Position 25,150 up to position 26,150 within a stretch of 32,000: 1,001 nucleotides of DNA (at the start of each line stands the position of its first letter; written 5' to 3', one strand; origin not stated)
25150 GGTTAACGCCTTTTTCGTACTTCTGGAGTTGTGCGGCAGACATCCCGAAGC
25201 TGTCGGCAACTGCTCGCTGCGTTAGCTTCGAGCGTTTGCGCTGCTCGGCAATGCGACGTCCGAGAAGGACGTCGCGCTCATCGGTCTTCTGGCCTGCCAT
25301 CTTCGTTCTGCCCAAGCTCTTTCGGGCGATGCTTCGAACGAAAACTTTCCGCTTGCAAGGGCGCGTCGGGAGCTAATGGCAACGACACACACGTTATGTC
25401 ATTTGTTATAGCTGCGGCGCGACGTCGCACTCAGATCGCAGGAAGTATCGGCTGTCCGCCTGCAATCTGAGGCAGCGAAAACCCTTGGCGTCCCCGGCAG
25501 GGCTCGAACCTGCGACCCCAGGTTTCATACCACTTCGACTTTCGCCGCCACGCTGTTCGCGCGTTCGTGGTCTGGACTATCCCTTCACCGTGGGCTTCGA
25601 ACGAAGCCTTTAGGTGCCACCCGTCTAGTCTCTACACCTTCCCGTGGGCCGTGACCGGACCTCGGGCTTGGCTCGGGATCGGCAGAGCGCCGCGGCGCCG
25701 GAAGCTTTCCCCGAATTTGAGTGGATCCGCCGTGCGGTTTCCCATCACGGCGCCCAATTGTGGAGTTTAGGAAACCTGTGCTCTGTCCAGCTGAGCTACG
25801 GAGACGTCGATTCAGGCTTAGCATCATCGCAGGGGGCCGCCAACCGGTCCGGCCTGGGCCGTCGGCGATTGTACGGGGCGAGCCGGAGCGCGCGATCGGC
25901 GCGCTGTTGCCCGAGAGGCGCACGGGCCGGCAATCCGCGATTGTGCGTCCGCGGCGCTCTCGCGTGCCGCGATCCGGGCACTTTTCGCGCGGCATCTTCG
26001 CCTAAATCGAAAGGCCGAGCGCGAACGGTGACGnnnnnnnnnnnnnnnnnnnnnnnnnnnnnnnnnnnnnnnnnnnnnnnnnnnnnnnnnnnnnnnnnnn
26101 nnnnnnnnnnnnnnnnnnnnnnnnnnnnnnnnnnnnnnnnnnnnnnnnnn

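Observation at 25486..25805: tRNA-Arg(CCU) gene split by a 243-nt group I intron that standard gene callers are likely to miss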

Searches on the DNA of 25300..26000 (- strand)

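Call 4: search_rna_families(source=window, start=25300, end=26000, threshold=evalue, max_evalue=10, show_alignments=5)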
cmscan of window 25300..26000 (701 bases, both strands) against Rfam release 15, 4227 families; matches with E-value up to 10: 4.
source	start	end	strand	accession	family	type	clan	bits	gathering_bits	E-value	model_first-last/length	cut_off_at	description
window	25558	25773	-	RF00028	Intron_gpI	Intron;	-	36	50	1.7e-07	1-253/253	no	Group I catalytic intron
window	25857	25923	-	RF02228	sX9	Gene; sRNA;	-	16.4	44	2.1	1-76/76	no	Xanthomonas sRNA sX9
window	25871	25984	+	RF02809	RsmW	Gene; sRNA;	CL00106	13.7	52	9.5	1-124/124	no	RsmW RNA family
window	25568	25724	-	RF02005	group-II-D1D4-6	Intron;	CL00102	9.5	49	3.5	1-225/225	no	Group II catalytic intron D1-D4-6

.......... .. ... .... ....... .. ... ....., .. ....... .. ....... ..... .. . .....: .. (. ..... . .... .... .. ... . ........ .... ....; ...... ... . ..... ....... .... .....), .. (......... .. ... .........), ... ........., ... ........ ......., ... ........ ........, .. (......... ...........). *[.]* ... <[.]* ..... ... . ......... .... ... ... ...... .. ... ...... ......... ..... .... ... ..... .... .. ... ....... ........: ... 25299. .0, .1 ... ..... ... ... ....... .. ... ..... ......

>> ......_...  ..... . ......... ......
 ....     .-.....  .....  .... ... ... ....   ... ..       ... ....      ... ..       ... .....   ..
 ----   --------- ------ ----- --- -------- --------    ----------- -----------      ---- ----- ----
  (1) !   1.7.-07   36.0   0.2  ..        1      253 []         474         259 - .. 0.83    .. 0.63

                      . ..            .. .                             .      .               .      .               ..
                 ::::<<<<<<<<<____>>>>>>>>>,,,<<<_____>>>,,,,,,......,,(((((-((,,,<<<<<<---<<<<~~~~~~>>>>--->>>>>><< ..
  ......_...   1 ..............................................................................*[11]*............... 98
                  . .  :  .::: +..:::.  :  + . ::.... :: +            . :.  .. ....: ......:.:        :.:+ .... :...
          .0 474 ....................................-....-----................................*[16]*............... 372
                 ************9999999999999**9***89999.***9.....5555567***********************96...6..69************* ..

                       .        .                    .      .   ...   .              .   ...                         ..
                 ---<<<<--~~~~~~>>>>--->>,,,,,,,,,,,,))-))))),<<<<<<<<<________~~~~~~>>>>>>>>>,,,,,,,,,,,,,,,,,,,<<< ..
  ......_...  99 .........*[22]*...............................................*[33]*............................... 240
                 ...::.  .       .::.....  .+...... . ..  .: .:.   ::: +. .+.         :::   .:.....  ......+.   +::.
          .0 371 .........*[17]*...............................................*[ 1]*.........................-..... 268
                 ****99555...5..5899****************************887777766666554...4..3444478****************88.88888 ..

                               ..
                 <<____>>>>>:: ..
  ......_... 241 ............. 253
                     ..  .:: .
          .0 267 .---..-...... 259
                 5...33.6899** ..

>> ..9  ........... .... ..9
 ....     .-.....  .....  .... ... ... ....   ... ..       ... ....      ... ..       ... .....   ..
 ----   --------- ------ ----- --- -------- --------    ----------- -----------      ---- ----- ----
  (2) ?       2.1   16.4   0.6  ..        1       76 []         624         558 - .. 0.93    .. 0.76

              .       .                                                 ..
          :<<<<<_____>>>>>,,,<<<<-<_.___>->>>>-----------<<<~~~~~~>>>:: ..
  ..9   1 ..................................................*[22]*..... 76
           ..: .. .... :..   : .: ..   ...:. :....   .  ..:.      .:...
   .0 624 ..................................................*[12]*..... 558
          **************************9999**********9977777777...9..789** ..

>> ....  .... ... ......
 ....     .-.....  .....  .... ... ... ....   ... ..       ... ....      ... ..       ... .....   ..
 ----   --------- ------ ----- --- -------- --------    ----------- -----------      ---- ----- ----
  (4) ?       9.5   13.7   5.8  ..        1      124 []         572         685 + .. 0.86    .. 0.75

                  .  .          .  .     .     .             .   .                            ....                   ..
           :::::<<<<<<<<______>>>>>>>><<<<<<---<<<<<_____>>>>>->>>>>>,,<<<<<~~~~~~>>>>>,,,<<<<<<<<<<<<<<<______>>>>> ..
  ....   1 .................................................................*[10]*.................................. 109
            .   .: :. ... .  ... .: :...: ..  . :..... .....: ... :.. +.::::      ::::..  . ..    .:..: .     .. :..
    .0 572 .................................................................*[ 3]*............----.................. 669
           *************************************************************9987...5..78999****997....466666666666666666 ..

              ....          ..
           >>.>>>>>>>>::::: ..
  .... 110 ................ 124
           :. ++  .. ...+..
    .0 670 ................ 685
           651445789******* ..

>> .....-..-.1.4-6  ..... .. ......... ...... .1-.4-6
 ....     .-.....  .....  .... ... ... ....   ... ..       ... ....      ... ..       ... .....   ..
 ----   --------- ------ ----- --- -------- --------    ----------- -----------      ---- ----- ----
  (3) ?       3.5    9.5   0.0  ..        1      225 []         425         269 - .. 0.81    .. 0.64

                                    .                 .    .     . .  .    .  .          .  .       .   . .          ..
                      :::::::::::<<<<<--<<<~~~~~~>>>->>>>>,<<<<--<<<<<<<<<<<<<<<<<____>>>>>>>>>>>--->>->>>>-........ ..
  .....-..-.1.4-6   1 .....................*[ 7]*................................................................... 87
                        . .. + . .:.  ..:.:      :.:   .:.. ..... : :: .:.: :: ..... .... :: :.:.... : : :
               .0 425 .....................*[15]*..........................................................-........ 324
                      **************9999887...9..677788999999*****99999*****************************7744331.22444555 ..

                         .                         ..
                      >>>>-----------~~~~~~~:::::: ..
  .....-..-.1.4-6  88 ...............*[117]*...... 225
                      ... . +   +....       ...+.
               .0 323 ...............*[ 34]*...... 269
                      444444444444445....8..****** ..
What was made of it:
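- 25526..25768 (-): Group I intron, 243 nt, IC3-like, with no ORF. RF00028 36.0 bits, E = 1.7e-7, model positions 1-253 (call 4).
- Checked: RF00028 gives E = 1.7e-7 over the full model (call 4).
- RF00028 matches the full model, 36 bits, E = 1.7e-7 (call 4).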

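Call 11: search_dna_similar(query=window:25486-25805:-, collection=plasmids, mode=distant, max_rows=40)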
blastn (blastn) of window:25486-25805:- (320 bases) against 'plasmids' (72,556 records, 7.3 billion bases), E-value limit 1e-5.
Records with a match: 1271; places in all: 1292; records where one place covers at least 80% of the query: 0.
Best place of each record, by identity: 60-80% 1271.
By first word of the organism name: Escherichia 485; Klebsiella 357; Salmonella 114; Acinetobacter 78; Enterobacter 50; Shigella 48; Citrobacter 47; Aeromonas 12; Raoultella 12; Pseudomonas 11; and 10 more.
By predicted mobility (MOB-suite, as given by PLSDB): conjugative 925; mobilizable 197; non-mobilizable 149.
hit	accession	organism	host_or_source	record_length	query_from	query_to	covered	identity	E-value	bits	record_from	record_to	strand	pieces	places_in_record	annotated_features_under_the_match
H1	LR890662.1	Escherichia coli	Homo sapiens,rectal swab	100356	47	283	74%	70.6%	1e-19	104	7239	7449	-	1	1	none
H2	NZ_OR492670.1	Acinetobacter gerneri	-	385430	63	283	69%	71.7%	8e-21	107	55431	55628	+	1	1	none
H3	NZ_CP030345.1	Enterobacter hormaechei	-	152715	63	287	70%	70.2%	2e-16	93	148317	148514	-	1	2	none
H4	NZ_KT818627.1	Klebsiella pneumoniae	urine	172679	79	283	64%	71.7%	3e-20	105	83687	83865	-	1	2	none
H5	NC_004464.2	Citrobacter freundii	-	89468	79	283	64%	71.7%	1e-19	104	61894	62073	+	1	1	none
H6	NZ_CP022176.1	Aeromonas salmonicida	Atlantic salmon,The RAS Atlantic Salmon ...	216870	79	283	64%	71.7%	1e-19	104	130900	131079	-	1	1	none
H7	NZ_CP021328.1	Raoultella ornithinolytica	Homo sapiens,necrotic tissue,necrotic ...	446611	79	283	64%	71.7%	1e-19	104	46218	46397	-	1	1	none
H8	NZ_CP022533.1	Enterobacter hormaechei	Homo sapiens,endotracheal tube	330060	79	283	64%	71.7%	1e-19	104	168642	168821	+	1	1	none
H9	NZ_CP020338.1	Shigella flexneri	cell culture,hospitalized patients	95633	79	283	64%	71.7%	1e-19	104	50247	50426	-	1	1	none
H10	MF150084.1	Klebsiella pneumoniae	Homo sapiens,single cell,urine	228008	79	283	64%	71.7%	1e-19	104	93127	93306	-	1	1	none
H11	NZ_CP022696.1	Citrobacter farmeri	Homo sapiens,Rectal swab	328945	79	283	64%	71.7%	1e-19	104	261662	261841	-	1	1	none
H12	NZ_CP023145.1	Escherichia coli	food,raw milk cheese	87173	79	283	64%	71.7%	1e-19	104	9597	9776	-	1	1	none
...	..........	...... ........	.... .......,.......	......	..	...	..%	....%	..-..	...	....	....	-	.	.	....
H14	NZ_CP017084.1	Proteus mirabilis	Homo sapiens,sputum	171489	79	283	64%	71.7%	1e-19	104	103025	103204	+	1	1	none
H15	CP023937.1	Klebsiella pneumoniae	Homo sapiens,rectal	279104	79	283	64%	71.7%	1e-19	104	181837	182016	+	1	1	none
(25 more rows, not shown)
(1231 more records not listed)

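Call 12: get_annotated_region(hit=H5, flank=3000)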
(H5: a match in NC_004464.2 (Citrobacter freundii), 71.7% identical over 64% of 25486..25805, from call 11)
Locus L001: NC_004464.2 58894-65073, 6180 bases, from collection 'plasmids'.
description: Citrobacter freundii plasmid pCTX-M3, complete sequence
organism: Citrobacter freundii (NCBI taxid 546)
taxonomy: Bacteria; Pseudomonadota; Gammaproteobacteria; Enterobacterales; Enterobacteriaceae; Citrobacter; Citrobacter freundii
host: -; source: -; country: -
typing (MOB-suite, as given by PLSDB): conjugative; replicon IncL/M,rep_cluster_1254; relaxase MOBP; mating-pair formation MPF_I
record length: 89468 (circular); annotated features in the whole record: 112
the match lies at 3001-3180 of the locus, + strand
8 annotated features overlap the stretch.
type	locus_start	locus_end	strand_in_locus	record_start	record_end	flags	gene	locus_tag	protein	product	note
CDS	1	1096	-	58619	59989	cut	-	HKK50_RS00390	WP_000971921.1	IS1182-like element ISCfr1 family transposase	GO:0006313 - DNA transposition [Evidence IEA]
CDS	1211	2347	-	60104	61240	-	-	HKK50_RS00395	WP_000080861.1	DUF3883 domain-containing protein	-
CDS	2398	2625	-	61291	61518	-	-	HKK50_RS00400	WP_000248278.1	hypothetical protein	-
CDS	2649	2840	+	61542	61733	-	-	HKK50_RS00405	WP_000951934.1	hypothetical protein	-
CDS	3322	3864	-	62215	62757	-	-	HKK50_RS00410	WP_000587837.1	AAA family ATPase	-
predicted_resistance_gene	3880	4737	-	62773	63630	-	aac(3)-IId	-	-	aminoglycoside N-acetyltransferase AAC(3)-IId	predicted by amrfinderplus; class AMINOGLYCOSIDE; identity 100.0%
CDS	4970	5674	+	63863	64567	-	-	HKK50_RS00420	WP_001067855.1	IS6-like element IS26 family transposase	GO:0006313 - DNA transposition [Evidence IEA]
CDS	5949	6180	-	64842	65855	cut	intI1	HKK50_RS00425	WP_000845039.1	class 1 integron integrase IntI1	-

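Call 13: get_annotated_region(hit=H2, flank=3000)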
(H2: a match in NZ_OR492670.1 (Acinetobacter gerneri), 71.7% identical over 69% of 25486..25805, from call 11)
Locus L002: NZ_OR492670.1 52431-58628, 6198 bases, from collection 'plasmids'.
description: Acinetobacter gerneri strain C-SY-46 plasmid pC-SY-46, complete sequence
organism: Acinetobacter gerneri (NCBI taxid 202952)
taxonomy: Bacteria; Pseudomonadota; Gammaproteobacteria; Moraxellales; Moraxellaceae; Acinetobacter; Acinetobacter gerneri
host: -; source: -; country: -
typing (MOB-suite, as given by PLSDB): mobilizable; relaxase MOBP,MOBP,MOBP
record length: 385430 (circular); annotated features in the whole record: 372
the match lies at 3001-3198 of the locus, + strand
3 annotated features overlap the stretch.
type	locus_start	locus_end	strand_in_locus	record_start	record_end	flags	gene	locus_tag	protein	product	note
CDS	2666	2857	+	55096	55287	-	-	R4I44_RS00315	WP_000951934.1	hypothetical protein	-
CDS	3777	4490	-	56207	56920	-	-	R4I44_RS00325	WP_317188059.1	IS3 family transposase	-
predicted_resistance_gene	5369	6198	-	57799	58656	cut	aac(3)-IId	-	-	aminoglycoside N-acetyltransferase AAC(3)-IId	predicted by amrfinderplus; class AMINOGLYCOSIDE; identity 99.3%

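Call 14: search_rna_families(source=L001, start=2600, end=3500, threshold=evalue, max_evalue=1, show_alignments=1)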
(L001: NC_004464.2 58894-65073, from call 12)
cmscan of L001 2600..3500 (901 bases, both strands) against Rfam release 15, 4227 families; matches with E-value up to 1: 2.
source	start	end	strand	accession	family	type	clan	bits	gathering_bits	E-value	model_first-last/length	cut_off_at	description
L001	2955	3147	+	RF00028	Intron_gpI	Intron;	-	36.8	50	1.3e-07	1-253/253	no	Group I catalytic intron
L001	3201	3217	+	RF00023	tmRNA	Gene;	CL00001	12.2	47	0.012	347-363/374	no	transfer-messenger RNA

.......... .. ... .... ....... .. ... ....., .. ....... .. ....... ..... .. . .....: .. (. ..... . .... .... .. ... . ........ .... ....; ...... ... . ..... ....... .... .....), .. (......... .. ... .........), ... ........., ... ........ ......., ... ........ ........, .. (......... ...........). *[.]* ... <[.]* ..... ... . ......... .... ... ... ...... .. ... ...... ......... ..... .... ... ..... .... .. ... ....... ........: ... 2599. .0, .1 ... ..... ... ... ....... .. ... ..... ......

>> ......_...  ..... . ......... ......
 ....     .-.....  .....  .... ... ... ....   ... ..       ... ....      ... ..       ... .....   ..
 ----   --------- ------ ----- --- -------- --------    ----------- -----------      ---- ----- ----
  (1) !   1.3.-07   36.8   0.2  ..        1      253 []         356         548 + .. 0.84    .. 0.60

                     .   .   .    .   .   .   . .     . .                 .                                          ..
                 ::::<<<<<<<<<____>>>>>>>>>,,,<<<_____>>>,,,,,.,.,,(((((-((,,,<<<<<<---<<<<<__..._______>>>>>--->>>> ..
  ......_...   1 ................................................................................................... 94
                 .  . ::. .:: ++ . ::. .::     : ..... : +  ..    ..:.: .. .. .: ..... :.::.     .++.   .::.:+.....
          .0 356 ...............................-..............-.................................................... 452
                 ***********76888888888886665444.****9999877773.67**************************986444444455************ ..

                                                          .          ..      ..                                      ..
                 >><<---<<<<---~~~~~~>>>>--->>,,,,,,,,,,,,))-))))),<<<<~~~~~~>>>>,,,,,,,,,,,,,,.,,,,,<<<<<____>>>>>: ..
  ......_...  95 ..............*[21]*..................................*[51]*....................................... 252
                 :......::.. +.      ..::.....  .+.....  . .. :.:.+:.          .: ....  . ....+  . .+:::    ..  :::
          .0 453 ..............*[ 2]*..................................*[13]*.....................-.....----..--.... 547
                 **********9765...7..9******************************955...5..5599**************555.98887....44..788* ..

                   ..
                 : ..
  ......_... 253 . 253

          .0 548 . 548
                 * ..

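Call 38: build_rna_model(alignment_id=A1, structure=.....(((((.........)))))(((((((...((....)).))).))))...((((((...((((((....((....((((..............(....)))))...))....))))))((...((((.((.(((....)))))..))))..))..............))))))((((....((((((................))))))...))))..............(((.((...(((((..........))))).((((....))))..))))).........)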
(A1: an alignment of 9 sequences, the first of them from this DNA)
Model R1 built from alignment A1 (9 sequences, 292 columns); structure: as given.
model positions 247; base pairs 66; branch points 6; effective number of sequences 1.24; information 0.59 bits per position. Calibrated on 0.2 Mb of random sequence (short: E-values are rough).
structure used (alignment columns):
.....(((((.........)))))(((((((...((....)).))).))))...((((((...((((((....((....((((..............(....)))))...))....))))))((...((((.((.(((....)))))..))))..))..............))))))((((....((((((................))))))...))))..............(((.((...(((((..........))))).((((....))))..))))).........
